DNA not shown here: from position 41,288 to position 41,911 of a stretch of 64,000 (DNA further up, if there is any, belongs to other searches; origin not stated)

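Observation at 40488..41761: Mirror-image pair of four-helix-bundle (Avd / 23S-IVS-protein family) cassettes, each led by a ~170-nt hairpin kept paired by compensatory changes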

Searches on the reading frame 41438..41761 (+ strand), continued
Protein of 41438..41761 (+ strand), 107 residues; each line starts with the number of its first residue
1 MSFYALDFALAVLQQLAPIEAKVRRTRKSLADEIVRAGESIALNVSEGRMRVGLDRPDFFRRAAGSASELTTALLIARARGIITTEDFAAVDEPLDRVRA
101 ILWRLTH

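Call 79: find_homologous_proteins(query=L001:4918-6381:+, max_evalue=1e-100)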
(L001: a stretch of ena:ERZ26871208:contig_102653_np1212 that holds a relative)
Query L001:4918-6381:+ (487 aa): 7713 proteins with E <= 1e-100 among 8000 candidates; the best 120 are listed.
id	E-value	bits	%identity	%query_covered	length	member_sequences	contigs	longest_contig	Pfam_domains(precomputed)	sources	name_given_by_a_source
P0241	4.4e-268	908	96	90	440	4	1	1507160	PF16193.12,PF13604.13,PF00004.36,PF13401.13,PF05496.19,PF07728.21,PF12002.14,PF13191.13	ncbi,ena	-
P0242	7.0e-234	795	84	90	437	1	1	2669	PF16193.12,PF00004.36,PF13401.13,PF05496.19,PF07728.21,PF12002.14,PF01078.28,PF13191.13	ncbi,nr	ncbi:MAG TPA: replication-associated recombination protein A [Kofleriaceae bacterium]|nr:replication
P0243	1.8e-232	790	83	90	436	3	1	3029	PF13173.13,PF16193.12,PF00004.36,PF13401.13,PF05496.19,PF07728.21,PF12002.14,PF01078.28,PF13191.13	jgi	-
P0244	1.4e-231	787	83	90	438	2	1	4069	PF13173.13,PF16193.12,PF13604.13,PF00004.36,PF13401.13,PF05496.19,PF12002.14,PF01078.28,PF13191.13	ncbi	-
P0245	2.6e-231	786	84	90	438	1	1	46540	PF16193.12,PF00004.36,PF13401.13,PF05496.19,PF07728.21,PF12002.14,PF01078.28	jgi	jgi:putative ATPase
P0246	2.9e-231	786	83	90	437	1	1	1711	PF16193.12,PF00004.36,PF13401.13,PF05496.19,PF12002.14,PF01078.28,PF13191.13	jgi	jgi:putative ATPase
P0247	4.3e-231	786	83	90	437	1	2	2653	PF16193.12,PF00004.36,PF13401.13,PF05496.19,PF12002.14,PF01078.28,PF13191.13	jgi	jgi:putative ATPase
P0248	1.1e-230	784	84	87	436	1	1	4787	PF13173.13,PF16193.12,PF00004.36,PF13401.13,PF05496.19,PF07728.21,PF12002.14,PF01078.28,PF13191.13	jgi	jgi:putative ATPase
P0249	1.1e-230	784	82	90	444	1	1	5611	PF16193.12,PF00004.36,PF13401.13,PF05496.19,PF12002.14,PF01078.28,PF13191.13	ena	-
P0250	1.3e-230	784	82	90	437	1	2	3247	PF16193.12,PF00004.36,PF13401.13,PF05496.19,PF07728.21,PF12002.14,PF01078.28,PF13191.13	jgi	jgi:putative ATPase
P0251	1.4e-230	784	84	87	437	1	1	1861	PF16193.12,PF00004.36,PF13401.13,PF05496.19,PF12002.14,PF01078.28,PF13191.13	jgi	jgi:putative ATPase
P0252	2.4e-230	783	83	90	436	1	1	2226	PF13173.13,PF16193.12,PF00004.36,PF13401.13,PF05496.19,PF07728.21,PF12002.14,PF01078.28,PF13191.13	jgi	jgi:putative ATPase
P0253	3.2e-230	783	83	90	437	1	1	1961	PF13173.13,PF16193.12,PF00004.36,PF13401.13,PF05496.19,PF07728.21,PF12002.14,PF01078.28,PF13191.13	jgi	jgi:putative ATPase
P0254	3.2e-230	783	82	91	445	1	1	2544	PF13173.13,PF16193.12,PF00004.36,PF13401.13,PF05496.19,PF12002.14,PF01078.28,PF13191.13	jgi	jgi:putative ATPase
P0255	4.5e-230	782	82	90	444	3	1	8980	PF16193.12,PF00004.36,PF13401.13,PF05496.19,PF12002.14,PF01078.28,PF13191.13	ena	-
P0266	2.9e-228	776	83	90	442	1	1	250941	PF16193.12,PF00004.36,PF13401.13,PF05496.19,PF07728.21,PF12002.14,PF01078.28,PF13191.13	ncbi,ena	-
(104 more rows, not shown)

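Call 80: find_encoding_contigs(protein=P0241, flank=4500, max_places=2)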
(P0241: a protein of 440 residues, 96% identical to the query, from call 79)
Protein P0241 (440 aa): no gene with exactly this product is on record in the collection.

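Call 81: find_encoding_contigs(protein=P0266, flank=4500, max_places=2)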
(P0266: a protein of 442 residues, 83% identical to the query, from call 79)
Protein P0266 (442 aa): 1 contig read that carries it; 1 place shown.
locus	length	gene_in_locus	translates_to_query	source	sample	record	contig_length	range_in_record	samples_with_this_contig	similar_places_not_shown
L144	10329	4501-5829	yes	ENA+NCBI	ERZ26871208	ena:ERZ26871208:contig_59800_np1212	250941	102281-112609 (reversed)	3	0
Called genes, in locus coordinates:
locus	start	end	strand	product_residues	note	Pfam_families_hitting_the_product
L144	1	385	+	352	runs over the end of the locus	PF22700:MVD-like_N, PF00288:GHMP_kinases_N (weak), PF18376:MDD_C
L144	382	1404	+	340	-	-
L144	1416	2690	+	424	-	PF00368:HMG-CoA_red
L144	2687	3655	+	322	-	PF00494:SQS_PSY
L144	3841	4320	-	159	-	PF07238:PilZ (faint)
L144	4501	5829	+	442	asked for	PF05496:RuvB_N, PF13191:AAA_16 (faint), PF00004:AAA, PF01078:Mg_chelatase (faint), PF07728:AAA_5 (faint), PF13401:AAA_22 (weak), PF16193:AAA_assoc_2, PF12002:MgsA_C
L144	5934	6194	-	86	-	-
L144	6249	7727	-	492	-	PF00496:SBP_bac_5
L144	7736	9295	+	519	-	PF02113:Peptidase_S13, PF13354:Beta-lactamase2 (faint)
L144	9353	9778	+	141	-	PF00210:Ferritin (faint), PF02915:Rubrerythrin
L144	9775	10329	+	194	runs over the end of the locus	PF12007:DUF3501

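Call 82: find_encoding_contigs(protein=P0245, flank=4500, max_places=2)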
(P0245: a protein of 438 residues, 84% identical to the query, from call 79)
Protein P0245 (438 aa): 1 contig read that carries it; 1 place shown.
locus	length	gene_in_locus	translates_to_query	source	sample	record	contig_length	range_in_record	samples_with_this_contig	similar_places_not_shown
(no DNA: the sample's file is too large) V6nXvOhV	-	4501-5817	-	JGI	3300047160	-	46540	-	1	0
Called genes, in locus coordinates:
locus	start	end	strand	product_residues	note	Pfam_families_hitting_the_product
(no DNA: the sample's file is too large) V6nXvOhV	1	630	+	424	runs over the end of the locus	PF00368:HMG-CoA_red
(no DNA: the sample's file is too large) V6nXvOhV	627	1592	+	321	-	PF00494:SQS_PSY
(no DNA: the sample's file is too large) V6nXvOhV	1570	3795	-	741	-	-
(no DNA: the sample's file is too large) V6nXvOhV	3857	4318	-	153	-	-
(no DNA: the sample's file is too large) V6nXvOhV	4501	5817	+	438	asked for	PF01078:Mg_chelatase (faint), PF05496:RuvB_N, PF00004:AAA, PF07728:AAA_5 (faint), PF13401:AAA_22 (faint), PF16193:AAA_assoc_2, PF12002:MgsA_C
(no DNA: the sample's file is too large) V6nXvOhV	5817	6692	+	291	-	-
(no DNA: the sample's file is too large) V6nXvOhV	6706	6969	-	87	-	-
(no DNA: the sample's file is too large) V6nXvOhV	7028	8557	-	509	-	PF00496:SBP_bac_5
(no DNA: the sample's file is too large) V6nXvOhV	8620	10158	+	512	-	PF02113:Peptidase_S13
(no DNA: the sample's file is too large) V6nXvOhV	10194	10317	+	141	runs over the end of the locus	PF00210:Ferritin (faint), PF02915:Rubrerythrin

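Call 83: predict_structure(alignment_id=A4)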
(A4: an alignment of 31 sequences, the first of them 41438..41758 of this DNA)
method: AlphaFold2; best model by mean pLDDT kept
length: 107 residues; sequences in the alignment: 31
mean_pLDDT: 96.0   pTM: 0.88
mean pLDDT of the five models: 96.0, 95.0, 94.6, 94.2, 92.8
residues with pLDDT >= 90: 100; 70-90: 7; 50-70: 0; < 50: 0
segments of 3 or more residues with pLDDT < 50: none
pLDDT, mean of each block of 10 residues (from residue 1): 90 97 97 98 96 90 98 98 98 98 94
secondary structure, 60 per line:
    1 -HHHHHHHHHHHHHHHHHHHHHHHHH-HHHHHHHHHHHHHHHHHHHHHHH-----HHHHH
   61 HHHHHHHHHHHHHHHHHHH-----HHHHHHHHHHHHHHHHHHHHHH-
elements in order: H2-26 H28-50 H56-79 H85-106

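Call 86: fold_search(model_id=the predicted structure, library=pdb)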
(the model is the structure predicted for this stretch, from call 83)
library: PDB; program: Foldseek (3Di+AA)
matches with E <= 10: 535; with E <= 0.001: 5
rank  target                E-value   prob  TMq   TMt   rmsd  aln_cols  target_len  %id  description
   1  2gsc_E                2.0e-04  1.00  0.83  0.79   2.0       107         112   30  Crystal Structure of the Conserved Hypothetical Cytosolic Protein Xcc0516 from Xanthomonas campestris (released 2006-10-03)
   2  2gsc_A                2.1e-04  1.00  0.82  0.78   1.8       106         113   29  Crystal Structure of the Conserved Hypothetical Cytosolic Protein Xcc0516 from Xanthomonas campestris (released 2006-10-03)
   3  2rld_E                3.2e-04  1.00  0.81  0.80   2.5       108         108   18  CRYSTAL STRUCTURE OF A PROTEIN WITH UNKNOWN FUNCTION FROM S23 RIBOSOMAL PROTEIN FAMILY (BT_0352) FROM BACTEROIDES THET (released 2007-10-30)
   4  2gsc_D                4.9e-04  1.00  0.83  0.77   2.0       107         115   30  Crystal Structure of the Conserved Hypothetical Cytosolic Protein Xcc0516 from Xanthomonas campestris (released 2006-10-03)
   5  2gsc_C                8.9e-04  1.00  0.84  0.82   1.7       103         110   31  Crystal Structure of the Conserved Hypothetical Cytosolic Protein Xcc0516 from Xanthomonas campestris (released 2006-10-03)
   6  2rld_C                1.2e-03  1.00  0.81  0.75   2.5       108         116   18  CRYSTAL STRUCTURE OF A PROTEIN WITH UNKNOWN FUNCTION FROM S23 RIBOSOMAL PROTEIN FAMILY (BT_0352) FROM BACTEROIDES THET (released 2007-10-30)
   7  2gsc_B                1.3e-03  1.00  0.82  0.76   2.0       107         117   29  Crystal Structure of the Conserved Hypothetical Cytosolic Protein Xcc0516 from Xanthomonas campestris (released 2006-10-03)
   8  2rld_B                1.6e-03  1.00  0.80  0.77   2.5       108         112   18  CRYSTAL STRUCTURE OF A PROTEIN WITH UNKNOWN FUNCTION FROM S23 RIBOSOMAL PROTEIN FAMILY (BT_0352) FROM BACTEROIDES THET (released 2007-10-30)
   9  2rld_D                1.9e-03  1.00  0.81  0.80   2.5       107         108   19  CRYSTAL STRUCTURE OF A PROTEIN WITH UNKNOWN FUNCTION FROM S23 RIBOSOMAL PROTEIN FAMILY (BT_0352) FROM BACTEROIDES THET (released 2007-10-30)
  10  2rld_A                1.9e-03  1.00  0.79  0.75   2.8       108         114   18  CRYSTAL STRUCTURE OF A PROTEIN WITH UNKNOWN FUNCTION FROM S23 RIBOSOMAL PROTEIN FAMILY (BT_0352) FROM BACTEROIDES THET (released 2007-10-30)
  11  8ub7_E                5.2e-02  1.00  0.84  0.82   2.0       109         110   12  Diversity-generating retroelement (DGR) ribonucleoprotein reverse transcriptase - Active state (N-occupied) (released 2024-10-23)
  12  4dwl_E                6.8e-02  1.00  0.82  0.80   1.9       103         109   13  Avd molecule from Bordetella bacteriophage DGR (released 2013-02-27)
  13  4dwl_D                7.5e-02  1.00  0.80  0.80   2.0       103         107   13  Avd molecule from Bordetella bacteriophage DGR (released 2013-02-27)
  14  7dgu                  8.8e-02  0.99  0.50  0.53   4.1       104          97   10  De novo designed protein H4A1R (released 2021-11-24)
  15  8ube_D                1.1e-01  1.00  0.80  0.78   2.1       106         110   12  Diversity-generating retroelement (DGR) ribonucleoprotein reverse transcriptase - Resting State 1a (released 2024-10-23)
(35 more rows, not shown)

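Call 102: search_protein_representatives(protein=window:41438-41758:+)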
Query: 107 residues. Proteins with E-value up to 0.001 (for the whole library): 787; up to 1e-10: 149; up to 1e-30: 5. The best 150 are listed.
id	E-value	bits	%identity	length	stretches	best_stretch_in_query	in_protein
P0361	3.6e-37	142.8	73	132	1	3-105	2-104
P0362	8.1e-37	141.6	69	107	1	1-107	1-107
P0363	7.6e-34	132.1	70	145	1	3-106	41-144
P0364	1.1e-31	125.1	81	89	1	1-80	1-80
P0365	1.8e-31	124.5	62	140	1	1-106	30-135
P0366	1.8e-28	114.9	66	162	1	3-99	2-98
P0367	1.3e-24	102.6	70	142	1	3-81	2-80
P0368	2.3e-24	101.8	72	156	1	3-78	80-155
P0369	6.4e-24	100.3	67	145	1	3-85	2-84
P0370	1.0e-23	99.7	57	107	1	1-106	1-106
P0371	1.3e-22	96.2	64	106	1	1-84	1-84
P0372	2.7e-22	95.1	50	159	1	3-107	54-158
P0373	3.0e-22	95.0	66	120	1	22-107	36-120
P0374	4.2e-22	94.5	65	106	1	21-98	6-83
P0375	4.3e-22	94.5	65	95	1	33-107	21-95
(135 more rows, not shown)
